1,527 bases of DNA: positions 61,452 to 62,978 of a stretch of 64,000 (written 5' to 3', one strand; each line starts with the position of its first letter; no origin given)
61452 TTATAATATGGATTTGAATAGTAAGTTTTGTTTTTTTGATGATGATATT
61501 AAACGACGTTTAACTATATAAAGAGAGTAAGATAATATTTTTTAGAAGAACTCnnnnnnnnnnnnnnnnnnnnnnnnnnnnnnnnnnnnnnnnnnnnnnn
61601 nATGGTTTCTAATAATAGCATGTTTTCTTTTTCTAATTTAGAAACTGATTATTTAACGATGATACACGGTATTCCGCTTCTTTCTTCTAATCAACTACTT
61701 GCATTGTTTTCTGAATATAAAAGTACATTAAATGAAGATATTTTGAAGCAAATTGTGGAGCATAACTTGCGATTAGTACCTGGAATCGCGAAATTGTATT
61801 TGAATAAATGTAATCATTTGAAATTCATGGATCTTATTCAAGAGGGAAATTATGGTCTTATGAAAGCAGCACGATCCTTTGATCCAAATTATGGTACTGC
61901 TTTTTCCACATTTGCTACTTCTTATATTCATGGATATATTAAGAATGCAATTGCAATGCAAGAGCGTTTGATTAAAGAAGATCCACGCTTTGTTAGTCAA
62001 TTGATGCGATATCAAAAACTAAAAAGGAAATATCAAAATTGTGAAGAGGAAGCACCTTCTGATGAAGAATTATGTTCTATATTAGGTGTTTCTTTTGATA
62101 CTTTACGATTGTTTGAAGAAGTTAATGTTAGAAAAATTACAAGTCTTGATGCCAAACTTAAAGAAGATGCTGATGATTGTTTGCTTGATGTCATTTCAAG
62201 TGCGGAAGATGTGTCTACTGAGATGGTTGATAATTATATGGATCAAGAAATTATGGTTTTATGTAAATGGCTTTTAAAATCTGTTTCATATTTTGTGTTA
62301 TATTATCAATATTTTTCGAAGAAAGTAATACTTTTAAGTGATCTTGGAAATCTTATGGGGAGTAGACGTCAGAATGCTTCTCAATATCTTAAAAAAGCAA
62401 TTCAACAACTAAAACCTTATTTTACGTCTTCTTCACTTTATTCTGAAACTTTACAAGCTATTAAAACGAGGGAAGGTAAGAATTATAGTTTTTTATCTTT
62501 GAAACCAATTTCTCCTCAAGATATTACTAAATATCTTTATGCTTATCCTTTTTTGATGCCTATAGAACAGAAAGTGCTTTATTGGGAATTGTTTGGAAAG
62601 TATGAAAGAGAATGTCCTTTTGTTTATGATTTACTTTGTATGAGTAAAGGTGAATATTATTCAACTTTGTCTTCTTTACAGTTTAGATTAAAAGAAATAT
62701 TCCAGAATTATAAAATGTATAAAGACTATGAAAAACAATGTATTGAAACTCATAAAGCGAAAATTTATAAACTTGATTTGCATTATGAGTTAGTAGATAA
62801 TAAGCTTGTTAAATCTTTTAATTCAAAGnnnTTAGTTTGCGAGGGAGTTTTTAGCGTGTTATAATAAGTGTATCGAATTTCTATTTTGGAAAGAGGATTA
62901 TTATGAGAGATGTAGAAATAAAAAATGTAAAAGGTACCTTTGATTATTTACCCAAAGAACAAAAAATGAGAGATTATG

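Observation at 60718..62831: Second locus of atypical sigma-like proteins: a sigma with a C-terminal extension plus a region-2-less paralog immediately upstream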

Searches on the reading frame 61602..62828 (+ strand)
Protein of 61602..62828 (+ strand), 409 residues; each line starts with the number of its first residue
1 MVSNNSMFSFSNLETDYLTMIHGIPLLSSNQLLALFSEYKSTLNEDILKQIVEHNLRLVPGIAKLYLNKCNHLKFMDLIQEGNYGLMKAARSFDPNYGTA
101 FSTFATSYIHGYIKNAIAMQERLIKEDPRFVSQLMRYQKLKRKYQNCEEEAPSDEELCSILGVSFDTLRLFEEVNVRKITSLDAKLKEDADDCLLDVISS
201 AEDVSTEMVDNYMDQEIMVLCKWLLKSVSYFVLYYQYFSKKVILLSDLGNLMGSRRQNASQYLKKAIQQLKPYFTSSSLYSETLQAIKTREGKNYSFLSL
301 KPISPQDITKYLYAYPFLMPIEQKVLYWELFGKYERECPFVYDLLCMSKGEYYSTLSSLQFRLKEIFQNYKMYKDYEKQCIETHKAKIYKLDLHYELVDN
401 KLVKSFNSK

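Call 4: search_protein_families(library=pfam, proteins=[window:61602-62828:+], max_evalue=1)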
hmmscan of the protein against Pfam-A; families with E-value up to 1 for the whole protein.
window:61602-62828:+ (409 aa): 2 families
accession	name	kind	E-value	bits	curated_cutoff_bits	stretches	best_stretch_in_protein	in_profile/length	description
PF04542.20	Sigma70_r2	-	1.5e-13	50.8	24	1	51-122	1-70/71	Sigma-70 region 2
PF04539.22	Sigma70_r3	-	0.054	14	25.3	1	134-207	3-75/78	Sigma-70 region 3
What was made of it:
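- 61752..61967 (+): B: region 2 (res 51-122). Pfam Sigma70_r2 50.8 bits (call 4).
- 62001..62222 (+): B: region 3 (res 134-207). Pfam Sigma70_r3 14 bits, below cutoff (call 4).
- On Sigma-70 family (ORF B): Pfam PF04542 at 50.8 bits against cutoff 24 (call 4).
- Checked: B has Pfam Sigma70_r2 at 50.8 bits (cutoff 24) and a weak r3 (call 4).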

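Call 5: search_protein_families(library=ncbifam, proteins=[window:61602-62828:+], max_evalue=1)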
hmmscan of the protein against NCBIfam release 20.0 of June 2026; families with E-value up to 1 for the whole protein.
window:61602-62828:+ (409 aa): 45 families (the best 25 are shown)
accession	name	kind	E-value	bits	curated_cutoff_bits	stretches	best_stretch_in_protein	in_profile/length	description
NF004207.0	PRK05657.1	equivalog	1.1e-33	117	394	1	16-284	60-327/329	RNA polymerase sigma factor RpoS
TIGR02394.1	rpoS_proteo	equivalog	5.8e-33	114.6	378.7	1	15-284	16-284/285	RNA polymerase sigma factor RpoS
TIGR02393.1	RpoD_Cterm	equivalog_domain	3.7e-32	111.8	354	1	49-275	3-229/238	RNA polymerase sigma factor RpoD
TIGR02997.1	Sig70-cyanoRpoD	subfamily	1.5e-31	109.8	384.5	1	49-271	77-298/298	RNA polymerase sigma factor, RpoD/SigA family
NF041931.2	MzaA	equivalog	8.5e-28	97.6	800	1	46-215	475-645/726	MZA anti-phage system associated sigma-70 family RNA polymerase sigma factor MzaA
NF005643.0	PRK07406.1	equivalog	1.2e-24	87.1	500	1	48-270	162-383/397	RNA polymerase sigma factor RpoD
NF004208.0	PRK05658.1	equivalog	1.7e-24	86.8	555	1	49-204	395-547/631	RNA polymerase sigma factor RpoD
NF006666.0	PRK09210.1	equivalog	3.6e-24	85.8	572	1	17-206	104-289/370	RNA polymerase sigma factor RpoD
NF004565.0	PRK05901.2-3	equivalog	2e-23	83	484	1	49-199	256-405/501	RNA polymerase sigma factor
NF005920.0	PRK07921.1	subfamily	1.5e-22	80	464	1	49-221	93-264/328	RNA polymerase sigma factor SigB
NF004566.0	PRK05901.2-4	equivalog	2.8e-22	79.5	531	1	42-276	188-436/448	RNA polymerase sigma factor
NF005785.0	PRK07598.1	equivalog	3.6e-22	78.8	554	1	49-271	178-399/415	RNA polymerase sigma factor SigC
NF005644.0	PRK07408.1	subfamily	7.6e-22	78.2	261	1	30-207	11-190/258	RNA polymerase sigma factor SigF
NF004562.0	PRK05901.1-4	equivalog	7.7e-22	77.5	779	1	47-270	317-540/571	RNA polymerase sigma factor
NF004564.0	PRK05901.2-2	equivalog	1.8e-21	76.4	617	1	46-198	248-402/500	RNA polymerase sigma factor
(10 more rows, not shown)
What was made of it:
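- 62001..62222 (+): NCBIfam RpoS/RpoD alignments span it (call 5).
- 62253..62432 (+): B: region 4 (res 218-277), recognition helix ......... NCBIfam alignments run to res 271-284 (call 5).
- On Primary sigma (RpoD/SigA, group 1) for B: RpoD_Cterm 111.8 bits against cutoff 354 (call 5).
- On ECF sigma with C-terminal extension: B aligns to RpoS/RpoD models across r1.2-r3 (call 5).
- Closest known: Group 2/3 sigma-70 factors. Same: Its best NCBIfam matches are RpoS and RpoD C-terminal models (112-117 bits, call 5).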

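Call 9: find_homologous_proteins(query=window:61602-62828:+)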
Query window:61602-62828:+ (409 aa): 24 proteins with E <= 0.001 among 2513 candidates.
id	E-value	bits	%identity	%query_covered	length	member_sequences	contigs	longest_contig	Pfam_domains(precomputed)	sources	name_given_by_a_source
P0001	5.5e-264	893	99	100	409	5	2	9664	PF04542.21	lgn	-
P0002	1.3e-130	454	53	96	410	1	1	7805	PF04542.21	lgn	-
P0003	3.4e-20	91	27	66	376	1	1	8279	PF04545.23,PF00140.26,PF03979.20,PF04542.21,PF04539.23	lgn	-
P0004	2.1e-18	85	28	64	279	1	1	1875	PF04545.23,PF00140.26,PF04542.21,PF04539.23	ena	-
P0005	1.2e-13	69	27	56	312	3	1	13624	PF04545.23,PF00140.26,PF04542.21,PF04539.23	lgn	-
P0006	2.3e-13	68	30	64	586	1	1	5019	PF04545.23,PF00140.26,PF04542.21,PF04539.23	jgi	-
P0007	6.6e-13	67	29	57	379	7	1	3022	PF04545.23,PF00140.26,PF04542.21,PF04539.23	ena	-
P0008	5.0e-12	64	33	46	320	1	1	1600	PF04545.23,PF04542.21,PF04539.23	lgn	-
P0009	2.2e-11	62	32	46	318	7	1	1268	PF04545.23,PF04542.21,PF04539.23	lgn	-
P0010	6.2e-11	60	29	54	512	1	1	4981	PF04545.23,PF04542.21,PF04539.23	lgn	-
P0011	5.9e-10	57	27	54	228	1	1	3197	PF04545.23,PF04542.21,PF04539.23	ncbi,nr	ncbi:MAG: sigma-70 family RNA polymerase sigma factor [Acidimicrobiia bacterium]|nr:sigma-70 family 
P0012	6.2e-10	57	26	55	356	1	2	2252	PF04545.23,PF00140.26,PF04542.21,PF04539.23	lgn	-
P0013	1.9e-9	55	30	46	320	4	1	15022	PF16509.12,PF04545.23,PF00140.26,PF04542.21,PF08281.19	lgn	-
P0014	3.3e-8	51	29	36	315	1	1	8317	PF04545.23,PF00140.26,PF04542.21,PF04539.23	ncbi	-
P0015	3.3e-8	51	29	36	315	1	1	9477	PF04545.23,PF00140.26,PF04542.21,PF04539.23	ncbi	-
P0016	8.5e-8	50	25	56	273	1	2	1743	PF04545.23,PF04542.21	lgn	-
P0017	2.4e-6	45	45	17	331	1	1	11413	PF04545.23,PF04542.21,PF08281.19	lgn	-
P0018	3.6e-6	45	43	24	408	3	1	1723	PF04545.23,PF00140.26,PF04542.21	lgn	-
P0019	5.0e-6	44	40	24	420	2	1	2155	PF04545.23,PF00140.26,PF04542.21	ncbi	-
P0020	8.7e-6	43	40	24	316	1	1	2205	PF04545.23,PF00140.26,PF04542.21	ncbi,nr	ncbi:MAG: sigma-70 family RNA polymerase sigma factor [Deltaproteobacteria bacterium]|nr:sigma-70 fa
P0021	4.5e-5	41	43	20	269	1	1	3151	PF04545.23,PF00140.26,PF04542.21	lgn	-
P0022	8.0e-5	40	40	24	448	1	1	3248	PF04545.23,PF00140.26,PF04542.21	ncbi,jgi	jgi:RNA polymerase sigma-32 factor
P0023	2.4e-4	39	42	24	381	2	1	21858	PF04545.23,PF04542.21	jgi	-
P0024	3.2e-4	38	34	29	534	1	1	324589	PF04545.23,PF04542.21,PF04539.23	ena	-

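Call 10: find_encoding_contigs(protein=P0002, flank=10000)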
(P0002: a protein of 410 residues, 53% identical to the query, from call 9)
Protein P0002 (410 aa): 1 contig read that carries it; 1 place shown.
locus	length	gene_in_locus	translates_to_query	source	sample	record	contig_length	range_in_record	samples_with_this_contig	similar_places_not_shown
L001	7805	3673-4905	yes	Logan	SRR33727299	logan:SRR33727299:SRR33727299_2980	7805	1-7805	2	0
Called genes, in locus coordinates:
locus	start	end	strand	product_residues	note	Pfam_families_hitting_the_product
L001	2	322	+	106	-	?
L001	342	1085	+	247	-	PF06541:ABC_trans_CmpB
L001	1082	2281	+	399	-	PF00535:Glycos_transf_2 (weak), PF13641:Glyco_tranf_2_3, PF13632:Glyco_trans_2_3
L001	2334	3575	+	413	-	PF04542:Sigma70_r2 (weak)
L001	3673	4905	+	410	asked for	PF04542:Sigma70_r2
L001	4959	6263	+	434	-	PF13393:tRNA-synt_His, PF00587:tRNA-synt_2b (weak), PF03129:HGTP_anticodon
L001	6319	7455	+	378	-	PF01702:TGT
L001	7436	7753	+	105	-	-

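Call 11: find_encoding_contigs(protein=P0001, flank=10000)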
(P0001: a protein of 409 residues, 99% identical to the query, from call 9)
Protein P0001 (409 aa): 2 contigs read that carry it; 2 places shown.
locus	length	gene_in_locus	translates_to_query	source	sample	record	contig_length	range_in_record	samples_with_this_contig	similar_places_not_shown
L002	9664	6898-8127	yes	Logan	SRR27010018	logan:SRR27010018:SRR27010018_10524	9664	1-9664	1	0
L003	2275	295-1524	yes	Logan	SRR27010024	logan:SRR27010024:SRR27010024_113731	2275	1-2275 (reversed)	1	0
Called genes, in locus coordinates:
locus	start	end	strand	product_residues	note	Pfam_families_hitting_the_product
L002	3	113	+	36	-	?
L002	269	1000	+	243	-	PF11967:RecO_N, PF02565:RecO_C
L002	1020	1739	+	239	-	-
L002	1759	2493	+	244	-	-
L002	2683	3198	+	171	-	PF03641:Lysine_decarbox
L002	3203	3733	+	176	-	PF13302:Acetyltransf_3, PF13420:Acetyltransf_4, PF13523:Acetyltransf_8, PF00583:Acetyltransf_1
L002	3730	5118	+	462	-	PF28494:GlyRS_ins_1 (faint), PF00587:tRNA-synt_2b, PF03129:HGTP_anticodon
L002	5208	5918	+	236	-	PF06541:ABC_trans_CmpB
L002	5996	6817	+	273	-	-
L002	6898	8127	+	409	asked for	PF04542:Sigma70_r2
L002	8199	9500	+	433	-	PF13393:tRNA-synt_His, PF00587:tRNA-synt_2b (weak), PF03129:HGTP_anticodon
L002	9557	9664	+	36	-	?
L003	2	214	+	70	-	?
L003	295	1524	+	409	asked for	PF04542:Sigma70_r2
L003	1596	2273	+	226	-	?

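Call 13: search_protein_families(library=pfam, proteins=[L001:2334-3572:+, L001:3673-4902:+], max_evalue=0.05)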
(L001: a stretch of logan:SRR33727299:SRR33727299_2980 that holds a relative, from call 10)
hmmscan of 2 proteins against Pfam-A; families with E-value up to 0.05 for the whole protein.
L001:2334-3572:+ (413 aa): 1 family
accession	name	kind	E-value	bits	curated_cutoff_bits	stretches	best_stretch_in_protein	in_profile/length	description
PF04542.20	Sigma70_r2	-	3e-07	30.6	24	1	57-117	8-66/71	Sigma-70 region 2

L001:3673-4902:+ (410 aa): 2 families
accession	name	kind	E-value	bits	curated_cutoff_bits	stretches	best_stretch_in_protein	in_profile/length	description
PF04542.20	Sigma70_r2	-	5.9e-12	45.7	24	1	54-120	1-65/71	Sigma-70 region 2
PF04539.22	Sigma70_r3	-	0.0064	17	25.3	1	150-205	16-70/78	Sigma-70 region 3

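Call 28: search_protein_families(library=pfam, proteins=[L001:4537-4902:+, L001:3180-3572:+], max_evalue=10)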
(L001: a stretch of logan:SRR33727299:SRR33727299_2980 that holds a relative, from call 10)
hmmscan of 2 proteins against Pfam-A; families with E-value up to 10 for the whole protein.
L001:4537-4902:+ (122 aa): 1 family
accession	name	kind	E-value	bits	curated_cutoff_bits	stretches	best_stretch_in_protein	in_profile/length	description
PF13989.11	YejG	-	0.18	12.7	27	1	52-97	36-81/106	YejG-like protein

L001:3180-3572:+ (131 aa): 0 families
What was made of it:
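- There is no Pfam GerE or other transcription-factor hit (calls 4, 28).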

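Call 54: predict_structure(alignment_id=A1)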
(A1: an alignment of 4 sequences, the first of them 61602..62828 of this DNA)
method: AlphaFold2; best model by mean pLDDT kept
length: 409 residues; sequences in the alignment: 4
mean_pLDDT: 58.3   pTM: 0.39
mean pLDDT of the five models: 58.3, 57.3, 57.3, 54.2, 46.2
residues with pLDDT >= 90: 15; 70-90: 120; 50-70: 117; < 50: 157
segments of 3 or more residues with pLDDT < 50: 1-11, 178-215, 293-314, 330-345, 347-352, 358-409
pLDDT, mean of each block of 10 residues (from residue 1): 28 67 77 90 91 85 69 75 84 73 75 72 67 79 79 83 76 60 37 28 26 50 62 58 56 55 63 60 68 45 39 48 51 44 48 48 40 39 31 28 30
secondary structure, 60 per line:
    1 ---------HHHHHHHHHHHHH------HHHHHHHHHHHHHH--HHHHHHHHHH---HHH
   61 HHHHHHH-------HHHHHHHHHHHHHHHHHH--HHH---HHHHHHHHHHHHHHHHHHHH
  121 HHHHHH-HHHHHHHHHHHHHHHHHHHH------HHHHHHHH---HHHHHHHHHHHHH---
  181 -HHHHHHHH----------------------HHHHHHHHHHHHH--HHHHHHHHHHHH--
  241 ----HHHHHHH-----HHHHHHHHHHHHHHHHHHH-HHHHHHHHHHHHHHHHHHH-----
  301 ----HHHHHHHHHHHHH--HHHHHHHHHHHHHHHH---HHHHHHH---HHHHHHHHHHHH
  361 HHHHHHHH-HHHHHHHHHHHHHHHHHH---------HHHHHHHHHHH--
elements in order: H10-22 H29-42 H45-54 H58-67 H75-92 H101-126 H128-147 H154-161 H165-177 H182-189 H212-224 H227-238 H245-251 H257-275 H277-295 H305-317 H320-335 H339-345 H349-368 H370-387 H397-407
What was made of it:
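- Tried and rejected: The AF2 run with 4 sequences gave an unusable extension (pLDDT below 50, call 54).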

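Call 72: predict_structure(alignment_id=A3)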
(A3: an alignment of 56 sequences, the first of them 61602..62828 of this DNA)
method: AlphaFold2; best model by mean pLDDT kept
length: 409 residues; sequences in the alignment: 56
mean_pLDDT: 90.3   pTM: 0.53
mean pLDDT of the five models: 90.3, 89.8, 88.1, 87.7, 87.4
residues with pLDDT >= 90: 323; 70-90: 45; 50-70: 18; < 50: 23
segments of 3 or more residues with pLDDT < 50: 1-10, 201-203, 396-400
pLDDT, mean of each block of 10 residues (from residue 1): 44 90 97 98 98 98 96 95 98 96 98 94 84 93 95 96 95 87 86 77 49 87 97 96 96 98 98 95 96 95 97 96 96 93 93 97 97 97 97 63 51
secondary structure, 60 per line:
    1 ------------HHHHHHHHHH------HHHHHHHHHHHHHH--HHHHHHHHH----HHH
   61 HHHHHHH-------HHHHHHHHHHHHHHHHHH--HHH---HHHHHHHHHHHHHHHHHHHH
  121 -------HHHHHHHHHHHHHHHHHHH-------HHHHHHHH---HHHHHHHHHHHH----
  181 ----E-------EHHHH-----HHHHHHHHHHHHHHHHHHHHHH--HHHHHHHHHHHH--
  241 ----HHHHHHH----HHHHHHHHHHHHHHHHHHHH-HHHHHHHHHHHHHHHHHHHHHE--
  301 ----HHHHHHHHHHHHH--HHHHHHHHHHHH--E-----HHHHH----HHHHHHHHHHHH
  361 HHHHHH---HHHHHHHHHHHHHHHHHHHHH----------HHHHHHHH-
elements in order: H13-22 H29-42 H45-53 H58-67 H75-92 H101-120 H128-146 H154-161 H165-176 H194-197 H203-224 H227-238 H245-251 H256-275 H277-297 H305-317 H320-331 H340-344 H349-366 H370-390 H401-408
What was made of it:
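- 62001..62222 (+): Helices in the model (call 72).
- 62433..62531 (+): B: helical linker (res 278-310). AF2 helix 277-297, pLDDT >93 (call 72).
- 62532..62711 (+): B: r4', second degenerate region-4 copy (res 311-370), non-basic recognition helix GEYYSTL. The helix pattern repeats that of r4 (call 72).
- On ECF sigma with C-terminal extension: The model shows r3 helices (call 72).
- The AF2 model of B, built with 56 homologs, has mean pLDDT 90.3, with 93-97 through the extension (call 72). The helix pattern of r4 is repeated in the model (call 72).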

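Call 75: fold_search(model_id=the predicted structure, library=pdb)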
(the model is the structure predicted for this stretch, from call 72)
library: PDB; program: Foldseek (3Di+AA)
matches with E <= 10: 343; with E <= 0.001: 171
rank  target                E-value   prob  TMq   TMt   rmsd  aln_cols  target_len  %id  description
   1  5ipl_F                3.3e-12  1.00  0.40  0.56  14.5       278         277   28  SigmaS-transcription initiation complex with 4-nt nascent RNA (released 2016-03-30)
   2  9a58_A                1.4e-11  1.00  0.38  0.42  14.5       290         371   26  Integrative model of SIGA-RPOC by crosslinking MS and deep learning (released 2024-09-18)
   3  6omf_F                7.5e-11  1.00  0.38  0.54  15.8       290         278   29  CryoEM structure of SigmaS-transcription initiation complex with activator Crl (released 2019-08-28)
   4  6uu7_FFF              1.5e-10  1.00  0.38  0.55  15.4       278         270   28  E. coli sigma-S transcription initiation complex with a 6-nt RNA and an NTP ("Old" crystal soaked with UTP, CTP, ddG (released 2020-08-26)
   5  6vvv_F                1.9e-10  1.00  0.37  0.49  14.9       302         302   24  Crystal structure of a Mycobacterium smegmatis transcription initiation complex with Rifampicin-resistant RNA polymera (released 2020-10-21)
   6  6ccv_F                2.8e-10  1.00  0.38  0.49  15.3       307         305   23  Crystal structure of a Mycobacterium smegmatis RNA polymerase transcription initiation complex with inhibitor Rifampic (released 2018-08-15)
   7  8dy9_F                3.5e-10  1.00  0.38  0.49  14.8       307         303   26  Streptomyces venezuelae RNAP unconstrained open promoter complex with WhiA and WhiB transcription factors (released 2023-03-01)
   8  8x6f_E                3.8e-10  1.00  0.39  0.55  14.3       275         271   28  Cryo-EM structure of Staphylococcus aureus sigA-dependent RNAP-promoter open complex (released 2024-06-05)
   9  6vvt_F                3.8e-10  1.00  0.38  0.49  14.9       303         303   24  Crystal structure of a Mycobacterium smegmatis transcription initiation complex with Rifampicin-resistant RNA polymera (released 2020-10-21)
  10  6uu9_FFF              4.4e-10  1.00  0.38  0.55  15.3       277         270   27  E. coli mutant sigma-S transcription initiation complex with an 8-nt RNA ("Fresh" mutant crystal soaked with GTP, UT (released 2020-08-26)
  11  6uu8_FFF              5.0e-10  1.00  0.38  0.54  15.2       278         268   27  E. coli mutant sigma-S transcription initiation complex with a 7-nt RNA ("Fresh" mutant crystal soaked with GTP, UTP (released 2020-08-26)
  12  9e87_F                5.0e-10  1.00  0.37  0.48  14.9       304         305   24  De Novo Mycobacterium tuberculosis transcription initiation pre-RPO promoter complex with open Beta' clamp (RNA Polyme (released 2025-10-01)
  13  5tw1_F                5.2e-10  1.00  0.37  0.49  15.3       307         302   24  Crystal structure of a Mycobacterium smegmatis transcription initiation complex with RbpA (released 2017-01-18)
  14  7p5x_AF               6.2e-10  1.00  0.36  0.45  15.7       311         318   23  Mycobacterial RNAP with transcriptional activator PafBC (released 2021-12-22)
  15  5vi8_F                6.8e-10  1.00  0.37  0.46  16.0       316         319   23  Structure of a mycobacterium smegmatis transcription initiation complex with an upstream-fork promoter fragment (released 2017-04-26)
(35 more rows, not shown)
